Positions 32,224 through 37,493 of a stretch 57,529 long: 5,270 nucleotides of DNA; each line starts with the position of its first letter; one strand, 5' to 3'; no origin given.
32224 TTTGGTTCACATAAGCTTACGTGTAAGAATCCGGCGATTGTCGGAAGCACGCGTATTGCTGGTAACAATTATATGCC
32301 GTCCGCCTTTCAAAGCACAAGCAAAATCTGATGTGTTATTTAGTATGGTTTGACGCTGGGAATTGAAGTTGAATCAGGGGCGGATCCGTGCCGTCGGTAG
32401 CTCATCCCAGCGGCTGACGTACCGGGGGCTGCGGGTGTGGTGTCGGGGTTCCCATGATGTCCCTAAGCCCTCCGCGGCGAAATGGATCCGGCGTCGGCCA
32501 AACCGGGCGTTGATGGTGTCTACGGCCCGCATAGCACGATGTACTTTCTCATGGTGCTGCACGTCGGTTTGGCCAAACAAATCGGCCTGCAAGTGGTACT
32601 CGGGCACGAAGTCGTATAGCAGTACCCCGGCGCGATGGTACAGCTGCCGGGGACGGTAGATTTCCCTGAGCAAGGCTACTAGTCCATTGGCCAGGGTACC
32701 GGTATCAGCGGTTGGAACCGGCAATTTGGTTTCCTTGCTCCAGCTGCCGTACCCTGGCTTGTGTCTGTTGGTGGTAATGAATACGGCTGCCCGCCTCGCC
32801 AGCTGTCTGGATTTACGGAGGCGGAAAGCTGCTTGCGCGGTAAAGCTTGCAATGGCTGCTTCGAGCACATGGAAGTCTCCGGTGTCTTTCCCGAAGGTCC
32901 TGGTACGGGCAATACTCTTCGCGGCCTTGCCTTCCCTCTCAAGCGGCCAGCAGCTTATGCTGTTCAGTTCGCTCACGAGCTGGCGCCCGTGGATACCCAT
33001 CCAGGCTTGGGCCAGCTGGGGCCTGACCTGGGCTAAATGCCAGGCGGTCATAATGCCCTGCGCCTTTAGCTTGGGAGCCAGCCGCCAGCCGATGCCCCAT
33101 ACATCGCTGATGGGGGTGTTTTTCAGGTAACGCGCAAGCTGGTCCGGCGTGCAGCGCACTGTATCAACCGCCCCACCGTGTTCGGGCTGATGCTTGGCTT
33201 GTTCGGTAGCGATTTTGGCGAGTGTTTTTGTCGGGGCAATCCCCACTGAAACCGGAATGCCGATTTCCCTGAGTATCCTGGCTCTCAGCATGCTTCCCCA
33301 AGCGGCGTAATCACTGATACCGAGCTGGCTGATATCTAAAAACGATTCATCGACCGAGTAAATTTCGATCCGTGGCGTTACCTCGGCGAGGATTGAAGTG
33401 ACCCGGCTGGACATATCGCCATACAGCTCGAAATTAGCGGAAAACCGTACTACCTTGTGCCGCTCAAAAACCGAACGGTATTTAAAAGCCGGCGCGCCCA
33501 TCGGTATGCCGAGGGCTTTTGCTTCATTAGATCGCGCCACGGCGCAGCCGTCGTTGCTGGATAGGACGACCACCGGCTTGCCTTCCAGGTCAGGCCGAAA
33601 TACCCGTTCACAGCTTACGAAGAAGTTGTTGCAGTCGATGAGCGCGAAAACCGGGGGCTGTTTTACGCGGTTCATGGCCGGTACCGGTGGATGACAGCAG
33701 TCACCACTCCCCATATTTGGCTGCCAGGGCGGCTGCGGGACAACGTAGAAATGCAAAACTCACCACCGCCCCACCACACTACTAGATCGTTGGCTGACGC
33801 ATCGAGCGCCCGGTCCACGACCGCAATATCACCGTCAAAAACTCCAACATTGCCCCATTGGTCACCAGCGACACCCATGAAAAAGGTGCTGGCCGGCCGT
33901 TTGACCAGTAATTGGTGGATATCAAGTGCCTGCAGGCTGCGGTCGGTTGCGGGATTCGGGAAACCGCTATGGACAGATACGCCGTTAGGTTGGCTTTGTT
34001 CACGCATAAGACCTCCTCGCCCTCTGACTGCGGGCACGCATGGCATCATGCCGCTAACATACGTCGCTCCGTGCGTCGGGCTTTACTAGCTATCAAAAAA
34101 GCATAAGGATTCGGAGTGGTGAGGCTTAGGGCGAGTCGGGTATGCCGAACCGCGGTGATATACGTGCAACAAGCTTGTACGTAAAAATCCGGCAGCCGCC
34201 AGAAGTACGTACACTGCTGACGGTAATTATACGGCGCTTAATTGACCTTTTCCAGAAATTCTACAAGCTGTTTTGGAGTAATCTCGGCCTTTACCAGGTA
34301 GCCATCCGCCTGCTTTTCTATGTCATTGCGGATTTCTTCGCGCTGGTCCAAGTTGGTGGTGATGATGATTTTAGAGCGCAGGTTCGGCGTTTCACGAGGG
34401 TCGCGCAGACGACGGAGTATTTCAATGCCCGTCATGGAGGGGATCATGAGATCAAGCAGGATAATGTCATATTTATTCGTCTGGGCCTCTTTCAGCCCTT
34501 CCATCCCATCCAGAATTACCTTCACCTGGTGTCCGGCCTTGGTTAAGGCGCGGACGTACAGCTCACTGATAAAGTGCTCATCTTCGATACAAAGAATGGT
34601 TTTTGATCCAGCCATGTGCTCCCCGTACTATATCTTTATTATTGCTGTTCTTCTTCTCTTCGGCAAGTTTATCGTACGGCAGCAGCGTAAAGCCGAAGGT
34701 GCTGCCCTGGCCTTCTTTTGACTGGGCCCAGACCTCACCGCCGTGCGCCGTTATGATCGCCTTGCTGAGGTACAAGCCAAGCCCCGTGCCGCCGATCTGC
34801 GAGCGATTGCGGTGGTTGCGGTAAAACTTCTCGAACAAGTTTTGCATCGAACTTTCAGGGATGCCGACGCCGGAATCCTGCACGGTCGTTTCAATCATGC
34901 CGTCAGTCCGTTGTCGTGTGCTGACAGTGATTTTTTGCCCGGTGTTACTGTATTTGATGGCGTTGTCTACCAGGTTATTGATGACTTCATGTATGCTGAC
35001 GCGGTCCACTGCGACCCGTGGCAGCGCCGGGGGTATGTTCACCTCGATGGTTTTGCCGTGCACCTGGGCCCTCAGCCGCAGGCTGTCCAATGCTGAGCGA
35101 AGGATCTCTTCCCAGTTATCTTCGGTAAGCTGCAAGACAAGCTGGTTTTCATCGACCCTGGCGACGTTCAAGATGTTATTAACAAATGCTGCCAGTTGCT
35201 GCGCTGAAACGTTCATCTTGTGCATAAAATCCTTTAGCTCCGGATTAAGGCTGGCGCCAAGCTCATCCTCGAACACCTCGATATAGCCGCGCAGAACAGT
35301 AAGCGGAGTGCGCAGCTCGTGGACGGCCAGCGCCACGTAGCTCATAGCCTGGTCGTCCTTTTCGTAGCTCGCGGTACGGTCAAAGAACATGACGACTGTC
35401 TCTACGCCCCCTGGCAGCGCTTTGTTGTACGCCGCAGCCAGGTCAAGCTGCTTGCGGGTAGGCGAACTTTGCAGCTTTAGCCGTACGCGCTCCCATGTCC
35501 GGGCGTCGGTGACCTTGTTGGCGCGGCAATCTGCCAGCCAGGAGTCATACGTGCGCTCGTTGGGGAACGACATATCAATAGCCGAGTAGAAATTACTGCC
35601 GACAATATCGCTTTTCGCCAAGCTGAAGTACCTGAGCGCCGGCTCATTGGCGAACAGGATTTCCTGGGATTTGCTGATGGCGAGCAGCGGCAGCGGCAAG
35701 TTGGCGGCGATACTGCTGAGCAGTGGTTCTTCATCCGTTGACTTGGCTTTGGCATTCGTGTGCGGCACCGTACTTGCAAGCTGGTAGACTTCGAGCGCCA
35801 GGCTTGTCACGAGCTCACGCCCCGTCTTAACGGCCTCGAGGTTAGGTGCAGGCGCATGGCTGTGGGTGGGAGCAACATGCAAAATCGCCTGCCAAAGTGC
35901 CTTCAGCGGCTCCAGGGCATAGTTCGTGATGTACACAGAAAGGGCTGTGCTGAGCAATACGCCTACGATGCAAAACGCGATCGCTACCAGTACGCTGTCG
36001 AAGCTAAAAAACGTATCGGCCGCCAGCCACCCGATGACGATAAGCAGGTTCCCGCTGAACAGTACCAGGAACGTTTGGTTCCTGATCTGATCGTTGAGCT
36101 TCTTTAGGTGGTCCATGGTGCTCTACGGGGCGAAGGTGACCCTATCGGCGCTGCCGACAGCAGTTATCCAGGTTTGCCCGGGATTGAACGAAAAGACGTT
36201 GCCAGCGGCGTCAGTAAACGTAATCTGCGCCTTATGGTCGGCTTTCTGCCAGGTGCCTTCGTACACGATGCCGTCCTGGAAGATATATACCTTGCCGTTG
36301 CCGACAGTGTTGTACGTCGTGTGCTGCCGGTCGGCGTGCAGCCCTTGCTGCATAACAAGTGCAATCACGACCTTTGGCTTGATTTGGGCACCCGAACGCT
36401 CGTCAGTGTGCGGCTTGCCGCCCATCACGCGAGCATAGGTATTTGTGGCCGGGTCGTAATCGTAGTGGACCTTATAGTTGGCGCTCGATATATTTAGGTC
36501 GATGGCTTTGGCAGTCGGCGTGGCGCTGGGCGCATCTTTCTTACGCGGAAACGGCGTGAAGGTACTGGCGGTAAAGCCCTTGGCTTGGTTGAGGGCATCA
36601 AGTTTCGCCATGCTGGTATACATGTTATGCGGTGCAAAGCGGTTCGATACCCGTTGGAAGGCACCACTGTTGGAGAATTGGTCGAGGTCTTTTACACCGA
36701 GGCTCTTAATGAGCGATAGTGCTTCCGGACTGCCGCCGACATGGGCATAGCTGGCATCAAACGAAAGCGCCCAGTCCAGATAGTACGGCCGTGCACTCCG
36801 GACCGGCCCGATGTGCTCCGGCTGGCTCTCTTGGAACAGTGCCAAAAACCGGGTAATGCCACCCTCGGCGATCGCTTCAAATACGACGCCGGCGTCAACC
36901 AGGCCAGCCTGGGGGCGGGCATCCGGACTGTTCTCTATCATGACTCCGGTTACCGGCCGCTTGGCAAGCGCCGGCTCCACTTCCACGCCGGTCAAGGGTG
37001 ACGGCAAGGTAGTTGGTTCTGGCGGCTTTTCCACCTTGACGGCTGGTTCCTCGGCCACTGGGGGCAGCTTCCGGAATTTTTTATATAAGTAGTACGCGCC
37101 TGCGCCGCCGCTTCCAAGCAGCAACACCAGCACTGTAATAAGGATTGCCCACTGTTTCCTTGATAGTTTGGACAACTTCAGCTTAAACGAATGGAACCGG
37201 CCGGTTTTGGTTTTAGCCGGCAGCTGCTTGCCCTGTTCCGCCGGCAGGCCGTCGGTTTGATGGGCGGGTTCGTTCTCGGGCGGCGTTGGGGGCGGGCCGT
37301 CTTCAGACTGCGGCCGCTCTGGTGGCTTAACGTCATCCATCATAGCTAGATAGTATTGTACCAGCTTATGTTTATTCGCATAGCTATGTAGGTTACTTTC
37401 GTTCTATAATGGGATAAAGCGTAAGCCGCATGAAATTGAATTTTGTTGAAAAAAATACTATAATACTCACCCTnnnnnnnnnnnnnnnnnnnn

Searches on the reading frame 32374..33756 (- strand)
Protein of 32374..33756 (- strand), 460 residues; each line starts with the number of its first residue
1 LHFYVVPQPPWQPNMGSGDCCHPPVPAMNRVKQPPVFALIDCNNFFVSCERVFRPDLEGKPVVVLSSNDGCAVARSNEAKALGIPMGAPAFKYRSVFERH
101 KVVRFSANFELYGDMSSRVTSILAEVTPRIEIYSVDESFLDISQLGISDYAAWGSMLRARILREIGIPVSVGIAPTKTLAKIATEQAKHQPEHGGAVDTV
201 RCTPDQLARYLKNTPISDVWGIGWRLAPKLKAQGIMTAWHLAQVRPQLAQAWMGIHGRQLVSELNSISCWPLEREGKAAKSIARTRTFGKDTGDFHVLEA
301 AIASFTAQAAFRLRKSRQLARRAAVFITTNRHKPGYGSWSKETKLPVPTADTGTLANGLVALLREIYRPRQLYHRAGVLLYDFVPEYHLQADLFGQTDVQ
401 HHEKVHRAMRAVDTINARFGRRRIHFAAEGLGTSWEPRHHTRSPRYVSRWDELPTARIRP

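Call 47: search_protein_families(library=ncbifam, proteins=[window:32374-33756:-], max_evalue=1e-10)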
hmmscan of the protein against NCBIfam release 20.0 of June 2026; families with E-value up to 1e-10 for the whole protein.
window:32374-33756:- (460 aa): 10 families
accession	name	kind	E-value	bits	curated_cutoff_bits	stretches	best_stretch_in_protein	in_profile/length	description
NF002955.0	PRK03609.1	subfamily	8.3e-106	354.4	431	1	36-457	1-422/422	translesion error-prone DNA polymerase V subunit UmuC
NF002848.0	PRK03103.1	subfamily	1e-50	172.4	381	1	37-428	6-390/410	DNA polymerase IV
NF002882.0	PRK03348.1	equivalog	3.3e-44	151.4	389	1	39-417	9-376/461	DNA polymerase IV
NF003015.0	PRK03858.1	subfamily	1.1e-43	149.8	367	1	41-427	13-383/399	DNA polymerase IV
NF002751.0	PRK02794.1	equivalog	2.3e-41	142.1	371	1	37-425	40-413/425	DNA polymerase IV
NF002492.0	PRK01810.1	equivalog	2.7e-40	138.4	399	1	35-424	10-389/412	DNA polymerase IV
NF002677.0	PRK02406.1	equivalog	3.5e-34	118.5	256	1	40-326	11-293/357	DNA polymerase IV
NF002883.0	PRK03352.1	equivalog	9.4e-33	113.8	330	1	40-370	10-330/347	DNA polymerase IV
NF010731.0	PRK14133.1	equivalog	1.5e-32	113.2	362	1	40-331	8-289/352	DNA polymerase IV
NF002292.0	PRK01216.1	equivalog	5.4e-28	98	339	1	39-297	5-260/351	DNA polymerase IV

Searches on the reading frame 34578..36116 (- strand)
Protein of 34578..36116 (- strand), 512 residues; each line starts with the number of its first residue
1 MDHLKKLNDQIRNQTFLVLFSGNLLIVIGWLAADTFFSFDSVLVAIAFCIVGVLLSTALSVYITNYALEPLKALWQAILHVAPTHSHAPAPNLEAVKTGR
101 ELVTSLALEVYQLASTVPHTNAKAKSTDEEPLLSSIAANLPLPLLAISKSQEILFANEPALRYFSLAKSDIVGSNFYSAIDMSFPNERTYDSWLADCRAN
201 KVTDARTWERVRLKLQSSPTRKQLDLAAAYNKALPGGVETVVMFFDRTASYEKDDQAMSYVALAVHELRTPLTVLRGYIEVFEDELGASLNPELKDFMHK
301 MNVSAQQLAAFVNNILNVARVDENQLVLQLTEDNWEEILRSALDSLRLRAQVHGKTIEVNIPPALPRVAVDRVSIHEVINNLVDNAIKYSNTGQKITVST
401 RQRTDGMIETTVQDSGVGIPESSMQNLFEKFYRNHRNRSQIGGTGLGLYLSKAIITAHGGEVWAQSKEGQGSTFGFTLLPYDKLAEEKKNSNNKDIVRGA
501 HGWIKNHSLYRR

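Call 47: search_protein_families(library=ncbifam, proteins=[window:34578-36116:-], max_evalue=1e-10)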
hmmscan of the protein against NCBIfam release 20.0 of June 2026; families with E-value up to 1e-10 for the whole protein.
window:34578-36116:- (512 aa): 68 families (the best 25 are shown)
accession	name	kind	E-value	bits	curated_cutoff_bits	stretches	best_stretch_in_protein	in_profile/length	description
NF033092.0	HK_WalK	equivalog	4e-60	204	725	1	50-478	184-592/594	cell wall metabolism sensor histidine kinase WalK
NF046044.1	PnpS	equivalog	1.9e-55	188.5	400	1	99-478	25-389/390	two-component system histidine kinase PnpS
TIGR02966.1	phoR_proteo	equivalog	1.2e-54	185.5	334.2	1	134-477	9-332/333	phosphate regulon sensor histidine kinase PhoR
NF006800.0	PRK09303.1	equivalog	2e-44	152.1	342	1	261-480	155-377/383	histidine kinase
NF033093.1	HK_VicK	exception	2.4e-43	148.5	680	1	96-489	62-443/448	cell wall metabolism sensor histidine kinase VicK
TIGR02956.1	TMAO_torS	equivalog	3.7e-41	141.2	676.5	1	253-489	459-690/967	TMAO reductase system sensor histidine kinase/response regulator TorS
NF041880.1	EPS_EpsF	equivalog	6e-41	140.5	900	1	259-476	276-489/492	response regulator EpsF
NF012163.2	BaeS_SmeS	equivalog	1.9e-39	135.9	500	1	253-465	234-443/457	sensor histidine kinase efflux regulator BaeS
NF007793.0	PRK10490.1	equivalog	2.3e-39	135.1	1123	1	257-484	664-885/895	two-component system sensor histidine kinase KdpD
NF047874.1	MASE3_PAS_HK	subfamily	4.5e-38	131.5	560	1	254-494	395-638/655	MASE3 domain-containing sensor histidine kinase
TIGR01386.1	cztS_silS_copS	subfamily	1e-37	130.2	292.55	1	265-478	249-456/457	heavy metal sensor histidine kinase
NF041735.1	hist_kin_RppB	equivalog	1.8e-37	129.2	400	1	255-478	214-437/438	two-component system sensor histidine kinase RppB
NF008468.0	PRK11360.1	equivalog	2.5e-36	125.2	646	1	136-483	273-610/616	two-component system sensor histidine kinase AtoS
NF008312.0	PRK11100.1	equivalog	1.6e-35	122.9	356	1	257-472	256-466/477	two-component system sensor histidine kinase CreC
NF040691.1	MtrAB_MtrB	equivalog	1.2e-34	120.2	450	1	265-478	279-490/507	MtrAB system histidine kinase MtrB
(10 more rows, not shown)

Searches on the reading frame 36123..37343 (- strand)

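Call 83: search_protein_families(library=pfam, proteins=[window:36123-37343:-], max_evalue=0.00001)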
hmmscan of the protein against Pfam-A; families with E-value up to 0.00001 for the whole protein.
window:36123-37343:- (406 aa): 2 families
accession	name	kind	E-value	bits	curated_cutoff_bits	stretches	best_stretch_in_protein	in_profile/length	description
PF11258.13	DUF3048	-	2.2e-47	161.4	25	1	117-257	1-147/148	Protein of unknown function (DUF3048) N-terminal domain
PF17479.7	DUF3048_C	-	1.6e-27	96.6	25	1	282-393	2-114/114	Protein of unknown function (DUF3048) C-terminal domain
